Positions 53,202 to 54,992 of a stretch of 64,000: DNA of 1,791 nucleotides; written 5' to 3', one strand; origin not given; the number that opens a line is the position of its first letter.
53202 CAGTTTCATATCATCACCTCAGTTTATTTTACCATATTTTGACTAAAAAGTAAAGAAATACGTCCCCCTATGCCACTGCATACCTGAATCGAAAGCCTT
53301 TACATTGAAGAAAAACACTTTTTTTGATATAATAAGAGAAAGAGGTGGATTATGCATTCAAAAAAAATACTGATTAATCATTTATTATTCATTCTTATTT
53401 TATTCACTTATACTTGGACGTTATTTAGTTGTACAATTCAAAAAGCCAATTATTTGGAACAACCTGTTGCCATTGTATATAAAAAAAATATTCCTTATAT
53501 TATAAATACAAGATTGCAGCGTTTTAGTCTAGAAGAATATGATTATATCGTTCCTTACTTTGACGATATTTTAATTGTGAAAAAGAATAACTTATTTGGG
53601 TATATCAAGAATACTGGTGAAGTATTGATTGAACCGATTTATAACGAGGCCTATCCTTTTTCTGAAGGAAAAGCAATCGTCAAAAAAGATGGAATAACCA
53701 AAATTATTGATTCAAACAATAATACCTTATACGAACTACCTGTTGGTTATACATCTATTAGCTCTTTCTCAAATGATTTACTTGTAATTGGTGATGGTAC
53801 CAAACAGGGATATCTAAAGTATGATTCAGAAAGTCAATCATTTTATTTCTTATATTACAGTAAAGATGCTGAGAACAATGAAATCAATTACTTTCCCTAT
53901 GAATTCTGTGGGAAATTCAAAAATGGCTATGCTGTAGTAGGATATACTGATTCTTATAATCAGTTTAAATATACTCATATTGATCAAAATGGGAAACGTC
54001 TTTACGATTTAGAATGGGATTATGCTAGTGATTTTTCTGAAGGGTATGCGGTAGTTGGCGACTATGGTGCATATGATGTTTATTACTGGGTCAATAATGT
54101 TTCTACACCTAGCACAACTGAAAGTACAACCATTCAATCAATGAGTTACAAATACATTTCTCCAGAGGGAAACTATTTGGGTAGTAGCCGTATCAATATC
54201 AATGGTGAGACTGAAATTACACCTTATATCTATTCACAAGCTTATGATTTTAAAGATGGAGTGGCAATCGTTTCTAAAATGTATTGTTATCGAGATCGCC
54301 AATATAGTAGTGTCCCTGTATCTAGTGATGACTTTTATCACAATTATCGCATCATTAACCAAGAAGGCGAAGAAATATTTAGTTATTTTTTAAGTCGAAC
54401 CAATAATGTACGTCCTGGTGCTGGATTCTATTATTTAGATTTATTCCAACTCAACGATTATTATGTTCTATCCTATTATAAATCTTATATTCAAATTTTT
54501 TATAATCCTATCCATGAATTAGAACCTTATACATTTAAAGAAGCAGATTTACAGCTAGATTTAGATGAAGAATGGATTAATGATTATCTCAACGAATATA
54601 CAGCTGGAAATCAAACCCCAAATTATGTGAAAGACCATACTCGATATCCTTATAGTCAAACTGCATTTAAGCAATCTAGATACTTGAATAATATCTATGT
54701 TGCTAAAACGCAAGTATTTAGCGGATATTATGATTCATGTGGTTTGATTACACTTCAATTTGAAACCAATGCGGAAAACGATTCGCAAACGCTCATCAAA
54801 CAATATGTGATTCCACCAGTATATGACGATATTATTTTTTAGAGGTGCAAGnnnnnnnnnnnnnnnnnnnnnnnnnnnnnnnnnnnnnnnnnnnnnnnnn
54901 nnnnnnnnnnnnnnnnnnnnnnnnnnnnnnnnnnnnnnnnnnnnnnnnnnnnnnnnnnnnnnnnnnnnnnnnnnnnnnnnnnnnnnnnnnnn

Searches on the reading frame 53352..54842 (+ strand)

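Call 95: search_protein_families(library=pfam, proteins=[window:53352-54842:+], max_evalue=0.00001)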
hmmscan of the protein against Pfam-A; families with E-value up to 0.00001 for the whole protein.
window:53352-54842:+ (496 aa): 1 family
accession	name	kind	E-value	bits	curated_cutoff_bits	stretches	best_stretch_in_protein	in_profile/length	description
PF14903.11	WG_beta_rep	-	2.9e-25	88.4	25.6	1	82-114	1-33/35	WG containing repeat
